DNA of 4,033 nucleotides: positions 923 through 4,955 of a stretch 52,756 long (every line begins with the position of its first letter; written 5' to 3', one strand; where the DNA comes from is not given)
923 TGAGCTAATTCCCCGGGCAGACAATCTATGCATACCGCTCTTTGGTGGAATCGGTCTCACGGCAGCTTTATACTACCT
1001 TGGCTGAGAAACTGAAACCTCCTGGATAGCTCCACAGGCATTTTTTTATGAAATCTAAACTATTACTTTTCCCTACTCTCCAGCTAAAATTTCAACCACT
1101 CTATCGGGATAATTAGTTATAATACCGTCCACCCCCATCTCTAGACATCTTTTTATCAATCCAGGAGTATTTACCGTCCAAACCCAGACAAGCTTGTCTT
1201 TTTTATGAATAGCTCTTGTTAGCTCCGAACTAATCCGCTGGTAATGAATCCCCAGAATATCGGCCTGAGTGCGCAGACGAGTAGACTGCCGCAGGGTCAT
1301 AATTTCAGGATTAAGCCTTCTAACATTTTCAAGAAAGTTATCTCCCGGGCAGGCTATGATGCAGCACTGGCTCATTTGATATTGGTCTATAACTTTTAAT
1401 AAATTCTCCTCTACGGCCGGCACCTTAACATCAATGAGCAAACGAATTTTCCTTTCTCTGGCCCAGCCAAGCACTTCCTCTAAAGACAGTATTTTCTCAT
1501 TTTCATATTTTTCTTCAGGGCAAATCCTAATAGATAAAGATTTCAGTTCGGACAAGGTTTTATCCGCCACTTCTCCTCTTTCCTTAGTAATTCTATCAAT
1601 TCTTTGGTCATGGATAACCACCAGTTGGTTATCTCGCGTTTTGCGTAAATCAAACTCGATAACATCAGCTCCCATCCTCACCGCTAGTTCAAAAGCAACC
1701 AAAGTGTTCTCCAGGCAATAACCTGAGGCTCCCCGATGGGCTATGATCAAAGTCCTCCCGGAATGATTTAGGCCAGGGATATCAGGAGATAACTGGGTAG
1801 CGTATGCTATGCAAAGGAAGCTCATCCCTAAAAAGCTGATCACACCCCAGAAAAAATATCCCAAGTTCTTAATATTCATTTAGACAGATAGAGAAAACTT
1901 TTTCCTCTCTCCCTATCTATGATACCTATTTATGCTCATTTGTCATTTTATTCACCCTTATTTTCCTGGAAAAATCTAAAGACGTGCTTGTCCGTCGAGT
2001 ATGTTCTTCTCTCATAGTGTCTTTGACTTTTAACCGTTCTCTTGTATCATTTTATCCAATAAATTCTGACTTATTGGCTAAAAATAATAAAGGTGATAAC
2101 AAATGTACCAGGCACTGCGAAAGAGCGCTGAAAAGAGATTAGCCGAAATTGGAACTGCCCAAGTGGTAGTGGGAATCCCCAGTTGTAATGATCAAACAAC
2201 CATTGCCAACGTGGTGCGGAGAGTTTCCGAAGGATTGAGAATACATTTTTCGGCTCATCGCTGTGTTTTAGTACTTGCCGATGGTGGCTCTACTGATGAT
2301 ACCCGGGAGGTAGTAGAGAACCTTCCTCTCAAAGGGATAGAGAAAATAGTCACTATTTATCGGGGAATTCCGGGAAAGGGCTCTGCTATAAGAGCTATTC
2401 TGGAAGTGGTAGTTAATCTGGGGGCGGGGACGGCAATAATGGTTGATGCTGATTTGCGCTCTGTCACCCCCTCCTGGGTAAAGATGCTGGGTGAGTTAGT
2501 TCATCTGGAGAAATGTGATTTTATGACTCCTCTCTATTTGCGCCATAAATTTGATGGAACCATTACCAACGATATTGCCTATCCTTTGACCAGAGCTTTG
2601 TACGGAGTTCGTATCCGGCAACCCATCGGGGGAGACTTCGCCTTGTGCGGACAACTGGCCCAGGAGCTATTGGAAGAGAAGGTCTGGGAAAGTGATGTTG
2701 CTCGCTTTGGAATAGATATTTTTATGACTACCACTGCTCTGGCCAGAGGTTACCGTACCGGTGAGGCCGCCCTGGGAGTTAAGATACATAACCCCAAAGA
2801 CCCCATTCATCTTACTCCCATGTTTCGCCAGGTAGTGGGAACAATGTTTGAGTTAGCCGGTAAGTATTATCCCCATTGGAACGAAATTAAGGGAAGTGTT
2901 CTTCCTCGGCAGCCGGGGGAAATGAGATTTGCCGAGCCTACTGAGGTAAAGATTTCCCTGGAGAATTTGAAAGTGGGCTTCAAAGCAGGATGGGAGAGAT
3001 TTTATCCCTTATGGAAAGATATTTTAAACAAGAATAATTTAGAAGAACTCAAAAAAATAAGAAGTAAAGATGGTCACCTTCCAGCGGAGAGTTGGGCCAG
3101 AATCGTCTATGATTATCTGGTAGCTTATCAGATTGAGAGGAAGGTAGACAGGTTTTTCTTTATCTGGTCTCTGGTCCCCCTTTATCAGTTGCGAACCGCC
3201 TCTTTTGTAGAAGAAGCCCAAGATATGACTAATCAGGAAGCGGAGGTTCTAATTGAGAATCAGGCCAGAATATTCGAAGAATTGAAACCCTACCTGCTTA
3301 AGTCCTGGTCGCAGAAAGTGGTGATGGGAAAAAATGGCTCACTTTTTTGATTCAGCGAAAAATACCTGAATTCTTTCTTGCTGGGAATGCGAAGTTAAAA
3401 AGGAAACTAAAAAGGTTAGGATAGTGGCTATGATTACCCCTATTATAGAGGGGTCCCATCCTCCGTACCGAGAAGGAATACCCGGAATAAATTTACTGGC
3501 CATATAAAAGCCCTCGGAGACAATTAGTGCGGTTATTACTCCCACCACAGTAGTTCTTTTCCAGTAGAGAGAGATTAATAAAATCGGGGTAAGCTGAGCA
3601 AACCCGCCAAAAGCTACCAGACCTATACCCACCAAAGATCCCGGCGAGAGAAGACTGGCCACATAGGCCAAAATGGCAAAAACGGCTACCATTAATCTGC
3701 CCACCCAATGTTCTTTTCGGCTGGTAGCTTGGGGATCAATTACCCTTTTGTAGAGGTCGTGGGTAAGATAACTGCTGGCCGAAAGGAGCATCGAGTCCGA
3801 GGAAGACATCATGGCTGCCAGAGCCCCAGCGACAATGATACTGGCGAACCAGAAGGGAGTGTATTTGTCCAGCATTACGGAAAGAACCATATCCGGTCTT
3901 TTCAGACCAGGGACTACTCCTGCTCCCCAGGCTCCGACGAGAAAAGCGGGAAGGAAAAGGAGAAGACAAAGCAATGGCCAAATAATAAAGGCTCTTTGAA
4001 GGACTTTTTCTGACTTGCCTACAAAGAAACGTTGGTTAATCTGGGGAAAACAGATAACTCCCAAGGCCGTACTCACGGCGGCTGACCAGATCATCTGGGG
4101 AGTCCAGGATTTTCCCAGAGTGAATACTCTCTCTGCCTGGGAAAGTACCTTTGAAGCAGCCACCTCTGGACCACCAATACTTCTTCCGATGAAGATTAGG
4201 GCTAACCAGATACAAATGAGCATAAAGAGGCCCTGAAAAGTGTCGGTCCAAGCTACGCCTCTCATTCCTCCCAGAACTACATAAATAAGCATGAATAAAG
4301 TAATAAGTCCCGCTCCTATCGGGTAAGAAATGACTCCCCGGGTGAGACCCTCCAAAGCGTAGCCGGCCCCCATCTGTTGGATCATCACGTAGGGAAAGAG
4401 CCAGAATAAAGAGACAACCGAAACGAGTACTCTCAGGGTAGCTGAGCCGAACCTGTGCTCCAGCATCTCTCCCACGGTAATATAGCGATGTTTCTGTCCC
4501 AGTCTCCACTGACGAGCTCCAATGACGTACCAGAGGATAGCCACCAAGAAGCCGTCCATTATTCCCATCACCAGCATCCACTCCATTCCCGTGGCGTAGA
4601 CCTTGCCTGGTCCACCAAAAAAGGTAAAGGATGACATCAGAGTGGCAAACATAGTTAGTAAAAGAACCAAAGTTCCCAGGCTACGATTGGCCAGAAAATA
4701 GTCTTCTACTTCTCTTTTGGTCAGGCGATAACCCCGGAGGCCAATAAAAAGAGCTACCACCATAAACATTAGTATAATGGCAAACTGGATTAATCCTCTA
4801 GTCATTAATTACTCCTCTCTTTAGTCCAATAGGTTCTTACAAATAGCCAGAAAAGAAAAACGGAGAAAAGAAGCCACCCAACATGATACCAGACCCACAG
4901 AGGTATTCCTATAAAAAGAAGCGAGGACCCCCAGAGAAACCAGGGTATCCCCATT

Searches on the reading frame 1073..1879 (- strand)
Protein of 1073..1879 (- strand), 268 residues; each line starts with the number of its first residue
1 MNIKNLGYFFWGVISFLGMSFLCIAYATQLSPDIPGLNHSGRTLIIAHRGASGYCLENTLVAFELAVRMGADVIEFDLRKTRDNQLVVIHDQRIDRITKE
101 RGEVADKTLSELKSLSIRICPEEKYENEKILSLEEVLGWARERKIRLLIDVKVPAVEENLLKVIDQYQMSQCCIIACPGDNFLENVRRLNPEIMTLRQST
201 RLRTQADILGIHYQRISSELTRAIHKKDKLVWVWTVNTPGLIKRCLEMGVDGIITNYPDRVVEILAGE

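Call 17: search_protein_families(library=pfam, proteins=[window:1073-1879:-], max_evalue=0.01)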
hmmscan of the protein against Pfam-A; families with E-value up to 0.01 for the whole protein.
window:1073-1879:- (268 aa): 2 families
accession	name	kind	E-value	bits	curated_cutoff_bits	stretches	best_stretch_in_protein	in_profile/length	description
PF03009.23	GDPD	-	1.5e-39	137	23.6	1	48-259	1-243/244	Glycerophosphoryl diester phosphodiesterase family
PF13653.12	GDPD_2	-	2.4e-08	34.6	27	1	233-259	4-30/30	Glycerophosphoryl diester phosphodiesterase family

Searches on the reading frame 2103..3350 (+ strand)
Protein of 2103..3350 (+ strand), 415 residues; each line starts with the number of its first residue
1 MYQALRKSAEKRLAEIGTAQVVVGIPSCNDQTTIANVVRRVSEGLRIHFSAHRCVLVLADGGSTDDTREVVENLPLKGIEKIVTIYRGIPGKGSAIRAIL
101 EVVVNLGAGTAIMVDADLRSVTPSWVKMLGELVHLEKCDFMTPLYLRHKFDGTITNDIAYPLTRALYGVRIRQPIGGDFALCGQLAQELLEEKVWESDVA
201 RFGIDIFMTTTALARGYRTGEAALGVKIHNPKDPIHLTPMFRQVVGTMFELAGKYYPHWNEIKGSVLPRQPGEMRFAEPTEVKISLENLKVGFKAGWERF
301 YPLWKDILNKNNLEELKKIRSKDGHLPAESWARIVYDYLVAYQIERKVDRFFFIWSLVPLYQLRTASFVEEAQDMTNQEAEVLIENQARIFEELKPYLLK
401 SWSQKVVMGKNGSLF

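Call 17: search_protein_families(library=pfam, proteins=[window:2103-3350:+], max_evalue=0.01)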
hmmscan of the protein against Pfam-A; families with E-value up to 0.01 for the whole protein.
window:2103-3350:+ (415 aa): 1 family
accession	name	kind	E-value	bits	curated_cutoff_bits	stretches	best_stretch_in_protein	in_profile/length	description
PF00535.33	Glycos_transf_2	-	4e-05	24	23.3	1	23-132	2-102/168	Glycosyl transferase family 2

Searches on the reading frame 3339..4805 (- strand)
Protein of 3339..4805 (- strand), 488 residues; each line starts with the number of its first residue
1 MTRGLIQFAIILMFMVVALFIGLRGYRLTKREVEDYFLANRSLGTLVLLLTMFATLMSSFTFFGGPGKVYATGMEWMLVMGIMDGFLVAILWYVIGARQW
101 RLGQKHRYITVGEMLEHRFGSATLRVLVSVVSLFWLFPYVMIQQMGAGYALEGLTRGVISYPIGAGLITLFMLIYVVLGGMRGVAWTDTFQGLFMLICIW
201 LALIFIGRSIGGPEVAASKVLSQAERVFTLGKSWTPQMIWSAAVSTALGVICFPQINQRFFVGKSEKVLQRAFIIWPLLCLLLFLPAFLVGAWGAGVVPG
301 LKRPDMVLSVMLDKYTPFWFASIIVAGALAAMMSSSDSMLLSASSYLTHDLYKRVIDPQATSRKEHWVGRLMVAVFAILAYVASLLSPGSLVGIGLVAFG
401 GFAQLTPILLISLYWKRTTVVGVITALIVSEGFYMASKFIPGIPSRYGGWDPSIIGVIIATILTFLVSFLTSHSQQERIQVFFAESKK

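Call 17: search_protein_families(library=pfam, proteins=[window:3339-4805:-], max_evalue=0.01)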
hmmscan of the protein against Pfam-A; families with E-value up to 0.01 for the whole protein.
window:3339-4805:- (488 aa): 1 family
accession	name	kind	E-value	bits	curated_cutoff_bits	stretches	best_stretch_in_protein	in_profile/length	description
PF00474.23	SSF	-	4.3e-56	191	22.8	1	36-429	1-405/406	Sodium:solute symporter family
